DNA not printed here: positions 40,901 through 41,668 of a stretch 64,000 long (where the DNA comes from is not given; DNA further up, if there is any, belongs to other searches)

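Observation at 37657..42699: Group 3b (sulfhydrogenase-type) NiFe hydrogenase operon with an embedded stand-alone cNMP-binding-domain gene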

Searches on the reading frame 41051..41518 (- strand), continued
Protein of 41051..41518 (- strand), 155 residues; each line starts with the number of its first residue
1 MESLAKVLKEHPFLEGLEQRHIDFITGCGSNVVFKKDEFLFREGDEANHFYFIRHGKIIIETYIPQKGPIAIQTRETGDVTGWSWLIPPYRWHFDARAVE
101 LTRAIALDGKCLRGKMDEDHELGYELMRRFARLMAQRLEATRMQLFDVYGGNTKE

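Call 71: find_encoding_contigs(protein=P0011, flank=7000, max_places=1)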
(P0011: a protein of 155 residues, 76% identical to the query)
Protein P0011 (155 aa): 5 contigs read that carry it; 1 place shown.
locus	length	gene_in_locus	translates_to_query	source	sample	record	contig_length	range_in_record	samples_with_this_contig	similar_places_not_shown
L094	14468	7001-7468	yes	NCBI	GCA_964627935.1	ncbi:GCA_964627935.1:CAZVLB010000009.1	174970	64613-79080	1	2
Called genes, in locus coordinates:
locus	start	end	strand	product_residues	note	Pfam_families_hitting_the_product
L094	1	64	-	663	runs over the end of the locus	PF02922:CBM_48, PF00128:Alpha-amylase, PF02806:Alpha-amylase_C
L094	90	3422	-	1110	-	PF00128:Alpha-amylase, PF16657:Malt_amylase_C, PF18085:Mak_N_cap, PF01636:APH (weak)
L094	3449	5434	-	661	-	PF11896:GlgE_dom_N_S, PF00128:Alpha-amylase (faint), PF21702:GLGE_C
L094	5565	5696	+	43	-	-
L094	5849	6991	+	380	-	PF12838:Fer4_7 (faint), PF13237:Fer4_10 (faint), PF13183:Fer4_8 (faint), PF13187:Fer4_9 (faint), PF13534:Fer4_17 (faint), PF14697:Fer4_21 (faint), PF12797:Fer4_2 (faint), PF17179:Fer4_22, +1 more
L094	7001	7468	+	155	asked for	PF00027:cNMP_binding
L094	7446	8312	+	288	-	PF00175:NAD_binding_1, PF10418:DHODB_Fe-S_bind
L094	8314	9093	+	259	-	PF01058:Oxidored_q6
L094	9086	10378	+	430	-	PF00374:NiFeSe_Hases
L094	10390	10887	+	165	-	PF01750:HycI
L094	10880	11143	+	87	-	PF01155:HypA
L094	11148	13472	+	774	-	PF00708:Acylphosphatase, PF07503:zf-HYPF, PF01300:Sua5_yciO_yrdC, PF17788:HypF_C, PF22521:HypF_C_2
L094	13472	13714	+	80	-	PF01455:HupF_HypC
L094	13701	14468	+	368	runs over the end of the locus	PF01924:HypD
